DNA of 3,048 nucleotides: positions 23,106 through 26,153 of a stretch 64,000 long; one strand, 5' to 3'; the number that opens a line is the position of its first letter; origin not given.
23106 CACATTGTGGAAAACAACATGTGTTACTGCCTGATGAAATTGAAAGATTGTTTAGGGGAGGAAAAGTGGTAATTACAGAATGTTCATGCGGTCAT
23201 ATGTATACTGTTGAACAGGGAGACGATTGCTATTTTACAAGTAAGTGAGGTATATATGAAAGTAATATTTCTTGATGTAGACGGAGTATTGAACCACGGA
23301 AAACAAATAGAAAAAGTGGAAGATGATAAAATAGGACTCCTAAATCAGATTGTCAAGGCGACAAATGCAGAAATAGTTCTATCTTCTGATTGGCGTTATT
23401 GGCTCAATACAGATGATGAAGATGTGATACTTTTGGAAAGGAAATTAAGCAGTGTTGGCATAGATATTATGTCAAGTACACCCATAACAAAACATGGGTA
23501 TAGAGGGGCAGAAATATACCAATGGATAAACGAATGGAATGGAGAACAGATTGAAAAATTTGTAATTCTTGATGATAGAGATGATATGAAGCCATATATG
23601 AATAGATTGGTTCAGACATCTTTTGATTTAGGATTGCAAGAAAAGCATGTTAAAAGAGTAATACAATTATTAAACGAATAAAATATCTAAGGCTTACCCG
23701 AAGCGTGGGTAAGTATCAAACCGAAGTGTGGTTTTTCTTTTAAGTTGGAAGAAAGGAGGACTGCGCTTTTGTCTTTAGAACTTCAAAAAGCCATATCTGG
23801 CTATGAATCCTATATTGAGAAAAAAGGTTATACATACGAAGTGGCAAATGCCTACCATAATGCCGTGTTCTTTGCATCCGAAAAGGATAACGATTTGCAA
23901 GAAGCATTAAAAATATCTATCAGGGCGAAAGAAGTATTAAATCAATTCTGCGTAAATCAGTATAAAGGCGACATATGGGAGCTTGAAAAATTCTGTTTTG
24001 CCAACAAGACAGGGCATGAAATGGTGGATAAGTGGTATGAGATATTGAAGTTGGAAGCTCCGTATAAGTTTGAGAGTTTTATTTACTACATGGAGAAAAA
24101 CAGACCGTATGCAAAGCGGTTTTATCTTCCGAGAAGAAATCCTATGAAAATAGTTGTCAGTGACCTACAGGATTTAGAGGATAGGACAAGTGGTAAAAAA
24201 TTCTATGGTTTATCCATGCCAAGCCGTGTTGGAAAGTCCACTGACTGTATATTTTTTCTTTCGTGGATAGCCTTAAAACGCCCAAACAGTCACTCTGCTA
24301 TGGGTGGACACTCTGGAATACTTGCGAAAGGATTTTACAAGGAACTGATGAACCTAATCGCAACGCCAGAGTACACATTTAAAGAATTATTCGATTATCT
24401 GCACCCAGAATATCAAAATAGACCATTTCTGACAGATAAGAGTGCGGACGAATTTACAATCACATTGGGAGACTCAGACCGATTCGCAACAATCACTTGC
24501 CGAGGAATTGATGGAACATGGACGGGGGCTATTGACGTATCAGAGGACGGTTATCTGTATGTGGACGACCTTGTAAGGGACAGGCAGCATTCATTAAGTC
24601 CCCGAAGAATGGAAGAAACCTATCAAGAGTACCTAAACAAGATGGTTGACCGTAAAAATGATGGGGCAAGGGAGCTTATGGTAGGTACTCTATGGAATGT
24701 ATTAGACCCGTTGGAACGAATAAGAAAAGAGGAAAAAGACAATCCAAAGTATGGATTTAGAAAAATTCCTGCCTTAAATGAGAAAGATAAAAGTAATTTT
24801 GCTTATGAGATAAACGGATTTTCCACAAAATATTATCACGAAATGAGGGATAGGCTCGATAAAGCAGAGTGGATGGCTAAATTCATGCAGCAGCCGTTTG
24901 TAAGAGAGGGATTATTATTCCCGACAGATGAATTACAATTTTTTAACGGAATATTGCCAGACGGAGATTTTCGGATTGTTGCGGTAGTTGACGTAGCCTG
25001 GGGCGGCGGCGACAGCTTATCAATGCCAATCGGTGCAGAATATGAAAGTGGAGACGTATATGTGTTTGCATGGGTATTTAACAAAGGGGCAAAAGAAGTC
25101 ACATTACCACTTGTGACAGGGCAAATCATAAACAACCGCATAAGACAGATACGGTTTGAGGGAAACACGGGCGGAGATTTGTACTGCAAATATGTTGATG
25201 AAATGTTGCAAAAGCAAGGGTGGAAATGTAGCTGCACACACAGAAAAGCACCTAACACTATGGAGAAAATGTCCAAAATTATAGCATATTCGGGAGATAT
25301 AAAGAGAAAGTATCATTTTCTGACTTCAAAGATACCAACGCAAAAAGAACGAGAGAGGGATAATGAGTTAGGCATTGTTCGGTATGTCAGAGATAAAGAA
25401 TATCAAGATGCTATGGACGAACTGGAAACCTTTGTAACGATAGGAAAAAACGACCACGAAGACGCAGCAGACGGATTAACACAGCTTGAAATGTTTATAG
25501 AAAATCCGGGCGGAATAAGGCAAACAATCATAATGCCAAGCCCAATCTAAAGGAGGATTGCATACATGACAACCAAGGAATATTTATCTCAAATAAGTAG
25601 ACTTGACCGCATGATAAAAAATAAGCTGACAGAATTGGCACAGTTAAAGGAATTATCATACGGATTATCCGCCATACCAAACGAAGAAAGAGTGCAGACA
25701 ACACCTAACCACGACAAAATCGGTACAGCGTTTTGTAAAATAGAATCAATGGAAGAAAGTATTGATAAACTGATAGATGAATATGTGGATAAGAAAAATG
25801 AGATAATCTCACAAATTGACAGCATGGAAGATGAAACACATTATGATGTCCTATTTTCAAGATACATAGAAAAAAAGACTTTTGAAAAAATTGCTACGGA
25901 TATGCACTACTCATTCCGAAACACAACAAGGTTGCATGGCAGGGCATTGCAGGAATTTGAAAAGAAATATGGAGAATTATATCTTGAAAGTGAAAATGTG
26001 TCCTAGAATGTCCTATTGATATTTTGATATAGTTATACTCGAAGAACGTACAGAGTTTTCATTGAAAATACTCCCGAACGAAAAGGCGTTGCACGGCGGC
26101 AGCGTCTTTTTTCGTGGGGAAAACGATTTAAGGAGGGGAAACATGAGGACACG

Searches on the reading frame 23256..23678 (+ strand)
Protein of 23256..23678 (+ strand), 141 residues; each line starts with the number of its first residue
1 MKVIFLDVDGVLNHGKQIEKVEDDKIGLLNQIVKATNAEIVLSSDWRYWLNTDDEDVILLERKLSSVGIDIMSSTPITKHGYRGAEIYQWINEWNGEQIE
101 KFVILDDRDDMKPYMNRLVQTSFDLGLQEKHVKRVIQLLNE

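Call 4: search_protein_families(library=pfam, proteins=[window:23256-23678:+], max_evalue=1)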
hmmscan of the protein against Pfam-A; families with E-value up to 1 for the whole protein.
window:23256-23678:+ (141 aa): 2 families
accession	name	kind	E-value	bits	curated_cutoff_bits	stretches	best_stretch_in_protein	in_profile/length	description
PF18143.6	HAD_SAK_2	-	1.2e-25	90.9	27.5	1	3-132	1-139/139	HAD domain in Swiss Army Knife RNA repair proteins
PF17334.7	CsgA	-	0.077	14.2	25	1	83-138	21-75/83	Minor curli fiber component A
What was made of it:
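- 23256..23681 (+): Stand-alone capless HAD phosphatase of the HAD_SAK_2 family. Motifs: D7xD9, S43-S44, R83, D106-D107. It is a candidate RNA 3'-phosphatase, but its link to the ligase is not conserved. It is listed because the finding names it, not because it is shown to belong to the ligase unit. Pfam PF18143 E 1.2e-25 (call 4).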

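Call 5: search_protein_families(library=phrogs, proteins=[window:23256-23678:+], max_evalue=0.01)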
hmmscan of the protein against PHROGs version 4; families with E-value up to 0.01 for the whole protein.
window:23256-23678:+ (141 aa): 2 families
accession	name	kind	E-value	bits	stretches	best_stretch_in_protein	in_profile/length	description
phrog_1818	-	unknown function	2.1e-25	90.3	1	1-140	5-153/161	-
phrog_38681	-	unknown function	0.0046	18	0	80-140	24-90/101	-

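Call 6: search_protein_families(library=ncbifam, proteins=[window:23256-23678:+], max_evalue=1)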
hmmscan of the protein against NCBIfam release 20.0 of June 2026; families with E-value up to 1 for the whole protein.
window:23256-23678:+ (141 aa): 3 families
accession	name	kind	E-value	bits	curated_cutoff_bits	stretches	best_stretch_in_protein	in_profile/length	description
TIGR01662.1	HAD-SF-IIIA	subfamily_domain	0.021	14.9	44.6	1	2-26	1-25/141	HAD-IIIA family hydrolase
TIGR01670.1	KdsC-phosphatas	subfamily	0.068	13.1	106.95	1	2-30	2-30/154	3-deoxy-D-manno-octulosonate 8-phosphate phosphatase, YrbI family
TIGR01656.1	Histidinol-ppas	subfamily_domain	0.16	11.9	84.15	1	2-36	1-37/149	histidinol-phosphate phosphatase domain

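Call 37: search_solved_structures(query=window:23256-23678:+, max_evalue=10, show_alignments=2)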
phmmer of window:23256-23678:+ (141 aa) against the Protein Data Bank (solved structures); distinct sequences matched with E-value up to 10: 3.
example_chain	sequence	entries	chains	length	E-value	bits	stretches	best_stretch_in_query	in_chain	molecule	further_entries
1q0s_A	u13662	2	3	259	0.42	13.6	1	43-104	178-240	DNA adenine methylase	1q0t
3vte_A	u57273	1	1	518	0.53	13.3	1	59-95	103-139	Tetrahydrocannabinolic acid synthase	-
29vy_A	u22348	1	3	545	0.6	13.2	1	59-95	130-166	Tetrahydrocannabinolic acid synthase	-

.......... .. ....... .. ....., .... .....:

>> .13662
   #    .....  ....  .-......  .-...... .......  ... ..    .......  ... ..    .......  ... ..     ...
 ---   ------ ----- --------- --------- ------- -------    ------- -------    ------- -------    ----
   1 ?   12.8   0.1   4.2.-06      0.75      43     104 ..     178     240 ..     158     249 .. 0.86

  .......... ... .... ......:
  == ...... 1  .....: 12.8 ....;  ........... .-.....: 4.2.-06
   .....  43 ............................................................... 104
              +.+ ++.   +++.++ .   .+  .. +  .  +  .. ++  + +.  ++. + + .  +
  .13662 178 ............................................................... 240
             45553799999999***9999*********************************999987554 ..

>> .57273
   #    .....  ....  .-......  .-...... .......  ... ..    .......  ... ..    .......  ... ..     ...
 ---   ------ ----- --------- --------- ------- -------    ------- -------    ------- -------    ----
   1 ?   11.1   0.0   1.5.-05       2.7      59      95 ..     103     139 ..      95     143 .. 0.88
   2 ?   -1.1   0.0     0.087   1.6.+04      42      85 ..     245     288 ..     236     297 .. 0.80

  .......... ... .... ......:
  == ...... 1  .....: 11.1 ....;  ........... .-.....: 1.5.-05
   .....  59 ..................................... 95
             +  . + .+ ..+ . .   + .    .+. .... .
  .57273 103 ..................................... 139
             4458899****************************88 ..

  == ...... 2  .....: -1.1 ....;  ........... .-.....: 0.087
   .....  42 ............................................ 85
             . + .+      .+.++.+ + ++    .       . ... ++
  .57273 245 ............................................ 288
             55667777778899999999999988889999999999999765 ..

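Call 41: find_homologous_proteins(query=window:23256-23678:+, max_evalue=0.001)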
Query window:23256-23678:+ (141 aa): 240 proteins with E <= 0.001 among 312 candidates; the best 120 are listed.
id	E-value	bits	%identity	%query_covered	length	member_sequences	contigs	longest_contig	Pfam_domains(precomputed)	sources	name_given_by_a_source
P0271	6.4e-87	306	100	100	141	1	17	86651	PF18143.7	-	-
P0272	1.2e-79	283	92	100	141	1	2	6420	PF18143.7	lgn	-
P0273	2.0e-77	276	90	100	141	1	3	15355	PF18143.7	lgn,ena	-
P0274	7.6e-77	274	89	100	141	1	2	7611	PF18143.7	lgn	-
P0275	3.6e-76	272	89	100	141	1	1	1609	PF18143.7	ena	-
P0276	3.4e-75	268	87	100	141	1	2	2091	PF18143.7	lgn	-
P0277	7.0e-74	264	84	100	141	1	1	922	PF18143.7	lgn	-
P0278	1.0e-69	251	80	100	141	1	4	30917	PF18143.7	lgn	-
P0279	1.9e-69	250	82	100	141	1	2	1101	PF18143.7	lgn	-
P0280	5.0e-69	248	81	100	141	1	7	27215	PF18143.7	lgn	-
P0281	1.1e-68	247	81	100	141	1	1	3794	PF18143.7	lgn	-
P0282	1.6e-68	247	80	100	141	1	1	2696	PF18143.7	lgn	-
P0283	2.0e-68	246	81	100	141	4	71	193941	PF18143.7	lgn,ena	-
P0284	1.0e-67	244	79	100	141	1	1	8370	PF18143.7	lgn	-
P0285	1.4e-67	244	79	100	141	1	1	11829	PF18143.7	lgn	-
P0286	4.3e-67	242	78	100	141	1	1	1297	PF18143.7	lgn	-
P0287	8.3e-65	235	77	100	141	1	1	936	PF18143.7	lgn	-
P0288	6.4e-64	232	74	100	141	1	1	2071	PF18143.7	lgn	-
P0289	1.4e-60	221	74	100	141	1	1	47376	PF18143.7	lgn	-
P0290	2.5e-59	217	74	100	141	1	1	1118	PF18143.7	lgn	-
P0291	2.4e-58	214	70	100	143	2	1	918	PF18143.7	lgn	-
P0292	4.0e-58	213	74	100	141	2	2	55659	PF18143.7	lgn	-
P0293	5.4e-58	213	70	100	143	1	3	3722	PF18143.7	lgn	-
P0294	2.1e-55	204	66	100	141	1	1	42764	PF18143.7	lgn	-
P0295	2.7e-55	204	69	100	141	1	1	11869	PF18143.7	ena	-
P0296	4.9e-54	200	68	100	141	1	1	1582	PF18143.7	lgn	-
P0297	2.0e-53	198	67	100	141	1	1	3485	PF18143.7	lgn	-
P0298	2.4e-50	188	62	100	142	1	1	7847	PF18143.7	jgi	-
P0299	3.1e-50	187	60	100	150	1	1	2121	PF18143.7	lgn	-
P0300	6.1e-50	187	63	100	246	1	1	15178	PF18143.7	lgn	-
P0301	1.7e-49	185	65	100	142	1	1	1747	PF18143.7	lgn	-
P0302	1.0e-48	183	62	100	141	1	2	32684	PF18143.7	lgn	-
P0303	1.0e-48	183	61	100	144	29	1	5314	PF18143.7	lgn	-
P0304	1.9e-48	182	60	99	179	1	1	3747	PF18143.7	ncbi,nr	ncbi:MAG: HAD domain-containing protein, partial [Lachnospiraceae bacterium]|nr:HAD domain-containin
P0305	1.3e-47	179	63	100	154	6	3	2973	PF18143.7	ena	-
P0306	1.6e-47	179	60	100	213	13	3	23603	PF18143.7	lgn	-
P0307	3.3e-47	178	60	99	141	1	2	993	PF18143.7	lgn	-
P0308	4.2e-47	177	59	100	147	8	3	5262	PF18143.7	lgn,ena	-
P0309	7.2e-47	177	60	100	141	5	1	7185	PF18143.7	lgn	-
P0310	1.1e-46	176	59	100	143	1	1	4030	PF18143.7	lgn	-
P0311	2.5e-46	175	59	100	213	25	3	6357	PF18143.7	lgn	-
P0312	4.0e-46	174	60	100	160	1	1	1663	PF18143.7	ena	-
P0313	1.8e-45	172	59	99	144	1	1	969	PF18143.7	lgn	-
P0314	2.0e-45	172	59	100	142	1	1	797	PF18143.7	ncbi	-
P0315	1.3e-44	169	57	100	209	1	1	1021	PF18143.7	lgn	-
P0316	5.0e-44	167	58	100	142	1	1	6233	PF18143.7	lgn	-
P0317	3.3e-43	165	58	99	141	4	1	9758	PF18143.7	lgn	-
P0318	4.0e-43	164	60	99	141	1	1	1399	PF18143.7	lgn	-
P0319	2.3e-42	162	57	100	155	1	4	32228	PF18143.7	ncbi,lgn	-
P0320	2.3e-37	146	51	100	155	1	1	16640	PF18143.7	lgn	-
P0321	9.4e-35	137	73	65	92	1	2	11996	PF18143.7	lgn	-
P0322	3.6e-34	135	53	99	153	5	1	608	PF18143.7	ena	-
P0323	5.5e-31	125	49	100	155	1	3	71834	PF18143.7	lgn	-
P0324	6.1e-31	125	51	99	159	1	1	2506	PF18143.7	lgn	-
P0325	6.4e-28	115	62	66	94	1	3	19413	PF18143.7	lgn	-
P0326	3.3e-27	113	51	100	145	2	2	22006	PF18143.7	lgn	-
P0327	1.4e-26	111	45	100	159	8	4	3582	PF18143.7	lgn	-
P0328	1.6e-26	111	45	100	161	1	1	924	PF18143.7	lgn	-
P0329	6.7e-26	109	47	99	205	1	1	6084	PF18143.7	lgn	-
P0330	7.6e-26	108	45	100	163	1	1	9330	PF18143.7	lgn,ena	-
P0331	9.4e-26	108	47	100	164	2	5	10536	PF18143.7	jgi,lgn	jgi:hypothetical protein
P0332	1.8e-25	107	48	99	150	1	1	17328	PF18143.7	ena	-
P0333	2.5e-25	107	48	99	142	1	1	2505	PF18143.7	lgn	-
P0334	4.2e-25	106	47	99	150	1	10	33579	PF18143.7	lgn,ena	-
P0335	5.1e-25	106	48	99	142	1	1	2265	PF18143.7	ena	-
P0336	5.2e-25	106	46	100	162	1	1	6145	PF18143.7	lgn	-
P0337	5.0e-24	103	48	99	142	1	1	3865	PF18143.7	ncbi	-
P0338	7.0e-24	102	46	100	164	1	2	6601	PF18143.7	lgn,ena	-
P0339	9.5e-24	102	48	99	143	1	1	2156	PF18143.7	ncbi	-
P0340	1.4e-23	101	46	100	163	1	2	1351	PF18143.7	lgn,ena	-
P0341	4.2e-23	100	44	99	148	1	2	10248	PF18143.7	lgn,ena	-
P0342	9.2e-23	98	50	100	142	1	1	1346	PF18143.7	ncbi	-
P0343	2.3e-22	97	47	99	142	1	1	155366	PF18143.7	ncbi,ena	-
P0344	4.8e-22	96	44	100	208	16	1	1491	PF18143.7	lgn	-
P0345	8.3e-22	95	45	100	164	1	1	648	PF18143.7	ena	-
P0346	8.6e-22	95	48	99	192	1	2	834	PF18143.7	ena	-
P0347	1.2e-21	95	41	99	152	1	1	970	PF18143.7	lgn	-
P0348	1.2e-21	95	48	99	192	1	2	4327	PF18143.7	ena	-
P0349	2.6e-21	94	46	99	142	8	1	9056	PF18143.7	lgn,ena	-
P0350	3.3e-21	93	43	99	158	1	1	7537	PF18143.7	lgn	-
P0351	3.9e-21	93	45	99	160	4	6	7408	PF18143.7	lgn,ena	-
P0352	4.5e-21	93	46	100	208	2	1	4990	PF18143.7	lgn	-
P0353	1.1e-20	92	44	100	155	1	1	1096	PF18143.7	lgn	-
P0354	1.3e-20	92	42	99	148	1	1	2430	PF18143.7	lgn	-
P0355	1.8e-20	91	45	99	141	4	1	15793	PF18143.7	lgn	-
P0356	2.1e-20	91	44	99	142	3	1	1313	PF18143.7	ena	-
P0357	3.0e-20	90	44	99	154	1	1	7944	PF18143.7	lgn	-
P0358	3.3e-20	90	46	99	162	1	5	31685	PF18143.7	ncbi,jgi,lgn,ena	-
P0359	5.1e-20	90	47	99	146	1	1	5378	PF18143.7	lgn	-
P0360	7.9e-20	89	42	99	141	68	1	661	PF18143.7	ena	-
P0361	1.1e-19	89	44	99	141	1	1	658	PF18143.7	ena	-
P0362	1.1e-19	88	44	99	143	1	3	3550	PF18143.7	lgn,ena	-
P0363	1.8e-19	88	44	99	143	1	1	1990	PF18143.7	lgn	-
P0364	2.2e-19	88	43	99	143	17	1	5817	PF18143.7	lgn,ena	-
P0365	3.0e-19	87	44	99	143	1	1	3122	PF18143.7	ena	-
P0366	6.4e-19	86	41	99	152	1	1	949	PF18143.7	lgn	-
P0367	7.1e-19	86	43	99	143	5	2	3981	PF18143.7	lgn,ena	-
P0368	1.1e-18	85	44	100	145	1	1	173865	PF18143.7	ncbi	-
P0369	2.1e-18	84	44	99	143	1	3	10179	PF18143.7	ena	-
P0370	2.6e-18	84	41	99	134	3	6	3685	PF18143.7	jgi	jgi:hypothetical protein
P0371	3.3e-18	84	39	99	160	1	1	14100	PF18143.7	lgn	-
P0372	6.8e-18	83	41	99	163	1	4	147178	PF18143.7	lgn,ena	-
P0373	8.2e-18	82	44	99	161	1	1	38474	PF18143.7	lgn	-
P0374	8.3e-18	82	39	99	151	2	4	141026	PF18143.7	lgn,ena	-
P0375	9.1e-18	82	45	100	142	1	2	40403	PF18143.7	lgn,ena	-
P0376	1.6e-17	81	41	99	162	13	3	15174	PF18143.7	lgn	-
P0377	3.2e-17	81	40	100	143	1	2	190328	PF18143.7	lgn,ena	-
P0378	4.7e-17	80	42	99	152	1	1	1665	PF18143.7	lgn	-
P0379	4.6e-16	77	38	99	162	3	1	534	PF18143.7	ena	-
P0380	6.7e-16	76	38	99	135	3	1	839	PF18143.7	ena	-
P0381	1.2e-15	75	40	99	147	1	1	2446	PF18143.7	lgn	-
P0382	1.5e-15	75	38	99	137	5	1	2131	PF18143.7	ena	-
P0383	3.0e-15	74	39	100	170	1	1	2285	PF18143.7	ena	-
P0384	3.6e-15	74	38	100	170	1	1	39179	PF18143.7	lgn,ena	-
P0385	4.8e-15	74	40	100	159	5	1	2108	PF18143.7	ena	-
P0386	8.7e-15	73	42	99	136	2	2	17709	PF18143.7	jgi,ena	-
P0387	9.4e-15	73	37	100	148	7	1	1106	PF18143.7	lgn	-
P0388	1.0e-14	72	46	100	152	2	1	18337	PF18143.7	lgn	-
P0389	1.1e-14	72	39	100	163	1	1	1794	PF18143.7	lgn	-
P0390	1.4e-14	72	41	100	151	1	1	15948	PF18143.7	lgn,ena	-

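Call 44: find_related_loci(query=A2, collection=viral_contigs, flank=10000)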
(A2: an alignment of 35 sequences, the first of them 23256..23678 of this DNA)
Query A2 (141 aa) in viral_contigs; peptide patterns used: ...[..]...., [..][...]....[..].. (x = any residue, [..] = any of these).
600 stretches matched a pattern (row limit reached: there are more); 442 encode a relative of the query (tblastn E <= 1e-3); the best 80 are kept; 80 distinct loci.
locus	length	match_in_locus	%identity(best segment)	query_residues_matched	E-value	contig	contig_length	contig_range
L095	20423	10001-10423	60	1-141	1e-52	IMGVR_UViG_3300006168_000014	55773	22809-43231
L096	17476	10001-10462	53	1-140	1e-42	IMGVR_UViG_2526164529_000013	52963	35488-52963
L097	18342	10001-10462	53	1-140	1e-42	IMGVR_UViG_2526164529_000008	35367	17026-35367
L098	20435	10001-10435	46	1-140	2e-29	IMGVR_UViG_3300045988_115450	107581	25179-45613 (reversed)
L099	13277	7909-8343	43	1-140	2e-27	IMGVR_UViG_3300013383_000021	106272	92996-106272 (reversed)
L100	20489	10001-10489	39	1-140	3e-27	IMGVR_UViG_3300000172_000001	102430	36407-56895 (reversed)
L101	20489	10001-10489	39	1-140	3e-27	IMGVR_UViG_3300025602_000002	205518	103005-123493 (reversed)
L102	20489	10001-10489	39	1-140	3e-27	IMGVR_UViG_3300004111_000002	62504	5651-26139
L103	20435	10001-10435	45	1-140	7e-27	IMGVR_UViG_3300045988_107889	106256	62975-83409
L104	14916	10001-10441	41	2-139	5e-25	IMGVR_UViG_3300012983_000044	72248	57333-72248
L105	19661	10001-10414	41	1-140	4e-23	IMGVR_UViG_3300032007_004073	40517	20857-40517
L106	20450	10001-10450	36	1-141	2e-22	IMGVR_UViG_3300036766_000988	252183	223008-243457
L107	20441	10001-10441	39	1-140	3e-22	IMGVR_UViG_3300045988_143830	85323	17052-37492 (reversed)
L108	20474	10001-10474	37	1-141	4e-22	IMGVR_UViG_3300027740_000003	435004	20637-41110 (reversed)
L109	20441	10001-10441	38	1-140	5e-22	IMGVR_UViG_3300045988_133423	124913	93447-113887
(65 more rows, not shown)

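Call 69: predict_structure(alignment_id=A2)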
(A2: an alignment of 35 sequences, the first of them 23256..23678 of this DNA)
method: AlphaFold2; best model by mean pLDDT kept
length: 141 residues; sequences in the alignment: 35
mean_pLDDT: 95.9   pTM: 0.91
mean pLDDT of the five models: 95.9, 95.9, 95.4, 94.6, 94.6
residues with pLDDT >= 90: 129; 70-90: 12; 50-70: 0; < 50: 0
segments of 3 or more residues with pLDDT < 50: none
pLDDT, mean of each block of 10 residues (from residue 1): 98 86 98 99 96 96 98 92 95 97 97 97 96 99 90
secondary structure, 60 per line:
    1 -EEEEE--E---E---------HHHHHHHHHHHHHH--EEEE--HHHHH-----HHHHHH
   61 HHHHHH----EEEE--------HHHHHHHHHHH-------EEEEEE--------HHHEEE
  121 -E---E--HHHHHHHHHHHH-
elements in order: E2-6 H23-36 E39-42 H45-49 H55-66 E71-74 H83-93 E101-106 E118-120 H129-140
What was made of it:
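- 23256..23681 (+): AlphaFold2 pLDDT 95.9 (call 69).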

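Call 73: fold_search(model_id=the predicted structure, library=pdb)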
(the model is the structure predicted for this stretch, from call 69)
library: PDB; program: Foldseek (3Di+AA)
matches with E <= 10: 1055; with E <= 0.001: 0
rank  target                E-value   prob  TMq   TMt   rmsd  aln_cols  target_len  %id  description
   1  2fps_B                2.2e-03  1.00  0.62  0.55   5.4       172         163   16  Crystal structure of the N-terminal domain of E.coli HisB- Apo Ca model. (released 2006-09-05)
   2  2fpr_B                3.7e-03  1.00  0.60  0.54   6.0       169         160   15  Crystal structure the N-terminal domain of E. coli HisB. Apo Mg model. (released 2006-09-05)
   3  2ia5_D                1.2e-02  0.95  0.48  0.27   6.7       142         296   13  T4 polynucleotide kinase/phosphatase with bound sulfate and magnesium. (released 2007-06-05)
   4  2ia5_C                1.3e-02  0.96  0.49  0.28   6.4       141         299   16  T4 polynucleotide kinase/phosphatase with bound sulfate and magnesium. (released 2007-06-05)
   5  4xru_D                1.6e-02  0.97  0.50  0.29   5.3       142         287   14  Structure of Pnkp1/Rnl/Hen1 complex (released 2015-04-22)
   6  2ia5_I                1.8e-02  0.96  0.50  0.29   6.1       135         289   16  T4 polynucleotide kinase/phosphatase with bound sulfate and magnesium. (released 2007-06-05)
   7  2ia5_L                1.9e-02  0.93  0.49  0.28   6.0       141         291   15  T4 polynucleotide kinase/phosphatase with bound sulfate and magnesium. (released 2007-06-05)
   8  2ia5_B                2.0e-02  0.93  0.49  0.28   6.2       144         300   15  T4 polynucleotide kinase/phosphatase with bound sulfate and magnesium. (released 2007-06-05)
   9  2ia5_J                2.0e-02  0.91  0.47  0.26   6.3       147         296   15  T4 polynucleotide kinase/phosphatase with bound sulfate and magnesium. (released 2007-06-05)
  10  2p9j_G                2.2e-02  0.84  0.47  0.45   6.5       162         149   17  Crystal structure of AQ2171 from Aquifex aeolicus (released 2007-05-29)
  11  5uj0_A                3.0e-02  0.94  0.51  0.51   4.8       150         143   13  Structure of T4Pnkp 3' phosphatase covalently bound to BeF3 (released 2017-02-08)
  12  8ixq_A                3.2e-02  0.63  0.42  0.18   9.5       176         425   11  Structure of glycosyltransferase LmbT in complex with GDP and ergothioneine (released 2024-04-03)
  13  2ia5_K                3.4e-02  0.94  0.52  0.30   5.2       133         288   15  T4 polynucleotide kinase/phosphatase with bound sulfate and magnesium. (released 2007-06-05)
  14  7pup                  3.7e-02  0.77  0.46  0.17   5.5       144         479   12  INOSITOL 1,3,4-TRISPHOSPHATE 5/6-KINASE 4 from Arabidopsis thaliana (AtITPK4) in complex with ATP (released 2022-10-12)
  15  3kbb                  3.9e-02  0.75  0.42  0.30   6.6       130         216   17  Crystal structure of putative beta-phosphoglucomutase from Thermotoga maritima (released 2009-11-17)
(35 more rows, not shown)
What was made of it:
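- On T4-type tRNA heal-and-seal system (Rnl1 + Pnkp): Its best fold matches to T4 Pnkp are weak (E about 0.01, TM about 0.5, call 73).
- Its weak fold matches include the T4 Pnkp and Pnkp1 phosphatase domains (call 73).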

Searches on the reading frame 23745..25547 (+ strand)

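Call 76: search_protein_families(library=pfam, proteins=[window:23745-25547:+], max_evalue=0.001)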
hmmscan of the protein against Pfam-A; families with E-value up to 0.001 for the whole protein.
window:23745-25547:+ (601 aa): 0 families

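Call 77: search_protein_families(library=phrogs, proteins=[window:23745-25547:+], max_evalue=0.001)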
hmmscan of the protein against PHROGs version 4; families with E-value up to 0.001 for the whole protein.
window:23745-25547:+ (601 aa): 3 families
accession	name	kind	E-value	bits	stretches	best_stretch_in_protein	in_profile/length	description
phrog_38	-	head and packaging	6.2e-40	138.6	1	106-594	270-712/760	terminase large subunit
phrog_30251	-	head and packaging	7.7e-12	45.2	1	110-526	19-421/799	terminase large subunit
phrog_4758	-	head and packaging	4.9e-09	36.9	1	104-348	15-240/243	terminase large subunit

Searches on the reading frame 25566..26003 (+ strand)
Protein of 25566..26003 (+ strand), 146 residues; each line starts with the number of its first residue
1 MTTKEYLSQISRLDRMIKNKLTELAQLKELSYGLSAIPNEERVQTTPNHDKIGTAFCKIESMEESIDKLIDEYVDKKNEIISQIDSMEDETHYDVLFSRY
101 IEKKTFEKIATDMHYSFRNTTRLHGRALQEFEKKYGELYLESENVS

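Call 76: search_protein_families(library=pfam, proteins=[window:25566-26003:+], max_evalue=0.001)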
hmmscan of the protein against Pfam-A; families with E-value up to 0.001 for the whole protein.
window:25566-26003:+ (146 aa): 1 family
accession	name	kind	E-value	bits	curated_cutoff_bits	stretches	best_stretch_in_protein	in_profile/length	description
PF07374.17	DUF1492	-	1.1e-05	25.9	21.5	1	56-122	24-90/100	Protein of unknown function (DUF1492)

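Call 77: search_protein_families(library=phrogs, proteins=[window:25566-26003:+], max_evalue=0.001)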
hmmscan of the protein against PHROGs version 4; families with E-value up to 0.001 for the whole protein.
window:25566-26003:+ (146 aa): 2 families
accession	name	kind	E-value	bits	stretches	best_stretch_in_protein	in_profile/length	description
phrog_36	-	transcription regulation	4.1e-23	83.1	1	1-143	54-195/220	transcriptional regulator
phrog_248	-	transcription regulation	4e-05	24.8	1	61-140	75-142/161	transcriptional activator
